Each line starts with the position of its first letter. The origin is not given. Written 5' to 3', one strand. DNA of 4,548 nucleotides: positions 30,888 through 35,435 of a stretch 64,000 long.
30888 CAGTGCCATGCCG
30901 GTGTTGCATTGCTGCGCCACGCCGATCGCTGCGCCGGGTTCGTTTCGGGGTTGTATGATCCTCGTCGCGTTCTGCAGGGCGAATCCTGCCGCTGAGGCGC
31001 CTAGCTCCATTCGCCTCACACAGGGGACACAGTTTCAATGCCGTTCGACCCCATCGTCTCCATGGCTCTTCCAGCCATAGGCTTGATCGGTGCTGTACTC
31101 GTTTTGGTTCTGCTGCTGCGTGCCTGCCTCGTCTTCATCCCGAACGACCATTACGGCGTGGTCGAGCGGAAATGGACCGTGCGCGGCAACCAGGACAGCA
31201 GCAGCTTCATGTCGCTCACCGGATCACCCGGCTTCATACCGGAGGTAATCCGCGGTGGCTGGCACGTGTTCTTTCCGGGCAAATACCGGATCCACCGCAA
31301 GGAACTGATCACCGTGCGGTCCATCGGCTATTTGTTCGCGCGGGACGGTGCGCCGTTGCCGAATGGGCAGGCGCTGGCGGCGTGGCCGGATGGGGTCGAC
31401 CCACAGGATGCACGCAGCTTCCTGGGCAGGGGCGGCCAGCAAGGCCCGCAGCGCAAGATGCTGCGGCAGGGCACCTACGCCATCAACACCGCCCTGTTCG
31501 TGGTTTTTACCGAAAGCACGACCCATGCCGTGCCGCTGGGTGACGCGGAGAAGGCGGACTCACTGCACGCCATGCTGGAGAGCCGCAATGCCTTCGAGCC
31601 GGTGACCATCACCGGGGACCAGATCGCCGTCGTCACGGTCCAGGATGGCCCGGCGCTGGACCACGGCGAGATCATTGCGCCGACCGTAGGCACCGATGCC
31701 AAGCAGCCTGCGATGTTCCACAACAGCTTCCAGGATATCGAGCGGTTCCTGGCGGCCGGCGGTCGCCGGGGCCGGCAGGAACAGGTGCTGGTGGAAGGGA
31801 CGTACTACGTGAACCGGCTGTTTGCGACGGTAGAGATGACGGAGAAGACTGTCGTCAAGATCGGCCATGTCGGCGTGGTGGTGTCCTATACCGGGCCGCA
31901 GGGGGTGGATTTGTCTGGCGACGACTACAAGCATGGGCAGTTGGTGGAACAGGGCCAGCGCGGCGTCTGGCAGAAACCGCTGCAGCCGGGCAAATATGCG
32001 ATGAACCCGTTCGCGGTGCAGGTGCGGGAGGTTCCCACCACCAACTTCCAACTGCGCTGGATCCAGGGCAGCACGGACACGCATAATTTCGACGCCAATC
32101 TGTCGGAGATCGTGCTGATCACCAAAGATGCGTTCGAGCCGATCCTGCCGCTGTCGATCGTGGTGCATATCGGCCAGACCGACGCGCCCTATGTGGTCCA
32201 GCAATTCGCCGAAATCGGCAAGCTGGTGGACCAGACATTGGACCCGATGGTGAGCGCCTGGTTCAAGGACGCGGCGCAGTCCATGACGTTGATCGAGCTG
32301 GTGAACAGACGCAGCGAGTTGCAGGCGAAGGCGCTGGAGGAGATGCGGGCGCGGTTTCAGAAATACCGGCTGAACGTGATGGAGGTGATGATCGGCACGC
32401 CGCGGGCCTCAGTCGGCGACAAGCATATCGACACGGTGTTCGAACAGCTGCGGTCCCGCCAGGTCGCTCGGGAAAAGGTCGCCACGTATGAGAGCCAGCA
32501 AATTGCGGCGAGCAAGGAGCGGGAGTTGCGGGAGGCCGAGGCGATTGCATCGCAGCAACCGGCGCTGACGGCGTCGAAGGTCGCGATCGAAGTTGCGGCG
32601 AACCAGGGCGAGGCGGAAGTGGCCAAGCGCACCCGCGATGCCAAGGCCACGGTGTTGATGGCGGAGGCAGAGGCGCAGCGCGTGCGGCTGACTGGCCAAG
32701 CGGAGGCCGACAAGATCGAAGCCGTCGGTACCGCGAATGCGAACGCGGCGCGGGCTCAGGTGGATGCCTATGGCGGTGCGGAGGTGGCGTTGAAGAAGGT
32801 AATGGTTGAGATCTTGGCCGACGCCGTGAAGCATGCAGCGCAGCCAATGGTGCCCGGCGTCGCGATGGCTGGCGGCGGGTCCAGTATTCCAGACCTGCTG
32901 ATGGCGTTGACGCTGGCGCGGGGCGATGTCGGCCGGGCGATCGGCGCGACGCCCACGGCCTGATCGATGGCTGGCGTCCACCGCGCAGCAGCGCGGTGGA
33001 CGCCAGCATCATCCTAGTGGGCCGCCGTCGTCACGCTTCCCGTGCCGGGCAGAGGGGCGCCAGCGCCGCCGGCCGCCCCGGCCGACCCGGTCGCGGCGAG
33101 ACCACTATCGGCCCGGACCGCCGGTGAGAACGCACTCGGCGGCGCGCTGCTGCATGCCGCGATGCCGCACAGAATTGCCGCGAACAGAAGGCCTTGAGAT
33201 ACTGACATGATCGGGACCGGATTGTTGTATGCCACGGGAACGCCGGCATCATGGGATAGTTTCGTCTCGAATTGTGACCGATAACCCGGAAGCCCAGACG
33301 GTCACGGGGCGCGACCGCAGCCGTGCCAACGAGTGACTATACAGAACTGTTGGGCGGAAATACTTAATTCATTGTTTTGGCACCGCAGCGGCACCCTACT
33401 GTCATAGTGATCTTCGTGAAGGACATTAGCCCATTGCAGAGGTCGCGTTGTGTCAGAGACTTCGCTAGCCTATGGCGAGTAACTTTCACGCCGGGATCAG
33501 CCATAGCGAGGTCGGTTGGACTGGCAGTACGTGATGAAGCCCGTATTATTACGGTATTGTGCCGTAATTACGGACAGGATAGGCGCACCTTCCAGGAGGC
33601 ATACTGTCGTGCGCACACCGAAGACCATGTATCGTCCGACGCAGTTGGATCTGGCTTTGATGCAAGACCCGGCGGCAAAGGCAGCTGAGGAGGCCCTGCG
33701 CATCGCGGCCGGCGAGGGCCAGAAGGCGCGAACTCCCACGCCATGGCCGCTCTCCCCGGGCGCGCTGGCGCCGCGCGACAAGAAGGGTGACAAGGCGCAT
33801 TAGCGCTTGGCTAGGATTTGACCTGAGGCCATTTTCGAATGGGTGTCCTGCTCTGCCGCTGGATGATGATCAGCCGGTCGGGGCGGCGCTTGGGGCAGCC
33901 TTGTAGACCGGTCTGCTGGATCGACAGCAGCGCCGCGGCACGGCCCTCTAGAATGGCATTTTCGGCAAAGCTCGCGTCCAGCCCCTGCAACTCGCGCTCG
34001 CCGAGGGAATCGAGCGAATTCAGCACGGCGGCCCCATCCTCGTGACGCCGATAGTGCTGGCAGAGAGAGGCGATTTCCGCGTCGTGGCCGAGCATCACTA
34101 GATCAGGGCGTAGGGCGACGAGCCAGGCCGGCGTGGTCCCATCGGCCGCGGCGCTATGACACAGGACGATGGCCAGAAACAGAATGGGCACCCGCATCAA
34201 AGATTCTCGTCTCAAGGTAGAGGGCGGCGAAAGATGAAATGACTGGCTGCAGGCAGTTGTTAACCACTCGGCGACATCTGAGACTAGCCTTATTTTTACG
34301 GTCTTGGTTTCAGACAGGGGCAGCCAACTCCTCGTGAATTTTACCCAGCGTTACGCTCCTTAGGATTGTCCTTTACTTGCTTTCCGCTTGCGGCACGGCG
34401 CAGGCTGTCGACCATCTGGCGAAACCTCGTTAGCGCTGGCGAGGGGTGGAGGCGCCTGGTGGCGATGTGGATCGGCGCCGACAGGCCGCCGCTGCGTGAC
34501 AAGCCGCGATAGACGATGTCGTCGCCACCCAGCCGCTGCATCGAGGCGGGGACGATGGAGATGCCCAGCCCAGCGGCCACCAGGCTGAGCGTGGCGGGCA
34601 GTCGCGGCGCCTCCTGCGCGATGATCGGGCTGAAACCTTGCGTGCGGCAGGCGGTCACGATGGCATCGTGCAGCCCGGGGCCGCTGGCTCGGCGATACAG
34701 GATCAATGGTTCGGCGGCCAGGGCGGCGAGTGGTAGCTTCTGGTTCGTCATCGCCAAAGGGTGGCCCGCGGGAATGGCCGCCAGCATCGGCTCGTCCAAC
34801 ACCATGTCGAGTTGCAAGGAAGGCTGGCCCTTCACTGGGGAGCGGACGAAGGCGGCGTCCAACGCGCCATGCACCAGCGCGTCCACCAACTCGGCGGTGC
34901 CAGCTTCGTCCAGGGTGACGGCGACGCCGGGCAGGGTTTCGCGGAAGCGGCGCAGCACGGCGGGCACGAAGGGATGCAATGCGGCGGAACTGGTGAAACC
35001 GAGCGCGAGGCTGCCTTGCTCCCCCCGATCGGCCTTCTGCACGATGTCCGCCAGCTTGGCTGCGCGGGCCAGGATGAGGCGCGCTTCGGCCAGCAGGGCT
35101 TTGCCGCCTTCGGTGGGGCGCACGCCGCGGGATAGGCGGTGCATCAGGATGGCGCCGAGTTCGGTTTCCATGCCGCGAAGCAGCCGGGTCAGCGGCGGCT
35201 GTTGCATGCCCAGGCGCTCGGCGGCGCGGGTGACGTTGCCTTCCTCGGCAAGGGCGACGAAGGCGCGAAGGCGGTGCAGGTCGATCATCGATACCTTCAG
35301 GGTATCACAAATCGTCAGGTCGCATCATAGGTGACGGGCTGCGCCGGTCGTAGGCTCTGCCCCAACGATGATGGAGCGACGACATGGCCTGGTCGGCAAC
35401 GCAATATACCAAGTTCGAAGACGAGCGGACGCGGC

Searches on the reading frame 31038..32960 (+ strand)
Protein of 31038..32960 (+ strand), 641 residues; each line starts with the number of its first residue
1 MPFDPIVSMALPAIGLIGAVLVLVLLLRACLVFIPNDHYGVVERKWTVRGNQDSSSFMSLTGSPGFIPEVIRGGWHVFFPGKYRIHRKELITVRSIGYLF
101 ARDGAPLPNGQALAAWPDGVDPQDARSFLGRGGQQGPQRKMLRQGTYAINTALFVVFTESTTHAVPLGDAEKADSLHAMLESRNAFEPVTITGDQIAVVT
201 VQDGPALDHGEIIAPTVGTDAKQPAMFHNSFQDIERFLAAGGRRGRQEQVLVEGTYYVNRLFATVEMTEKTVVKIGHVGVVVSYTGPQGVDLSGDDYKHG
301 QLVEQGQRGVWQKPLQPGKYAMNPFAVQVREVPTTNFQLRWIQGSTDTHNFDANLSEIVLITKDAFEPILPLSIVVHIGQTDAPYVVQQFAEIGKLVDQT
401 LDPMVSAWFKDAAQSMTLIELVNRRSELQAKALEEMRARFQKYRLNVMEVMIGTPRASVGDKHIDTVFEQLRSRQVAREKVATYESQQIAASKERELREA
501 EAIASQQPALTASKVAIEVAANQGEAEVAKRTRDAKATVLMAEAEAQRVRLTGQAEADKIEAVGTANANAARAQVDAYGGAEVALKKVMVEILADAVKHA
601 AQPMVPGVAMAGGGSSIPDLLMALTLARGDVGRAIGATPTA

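Call 12: search_protein_families(library=pfam, proteins=[window:31038-32960:+], max_evalue=0.001)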
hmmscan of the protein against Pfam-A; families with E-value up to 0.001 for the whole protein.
window:31038-32960:+ (641 aa): 1 family
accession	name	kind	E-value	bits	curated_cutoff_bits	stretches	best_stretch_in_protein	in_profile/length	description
PF01145.31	Band_7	-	7.5e-17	62.4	23.6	1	301-482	19-170/176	SPFH domain / Band 7 family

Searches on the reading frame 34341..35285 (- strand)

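Call 75: search_protein_families(library=pfam, proteins=[window:34341-35285:-], max_evalue=0.001)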
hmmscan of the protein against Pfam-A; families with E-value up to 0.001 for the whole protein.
window:34341-35285:- (314 aa): 2 families
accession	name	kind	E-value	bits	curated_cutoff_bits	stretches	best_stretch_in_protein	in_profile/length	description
PF03466.25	LysR_substrate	-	4.4e-43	147.5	28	1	87-292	2-204/209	LysR substrate binding domain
PF00126.33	HTH_1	-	1.3e-18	67.2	26.6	1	3-61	1-59/60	Bacterial regulatory helix-turn-helix protein, lysR family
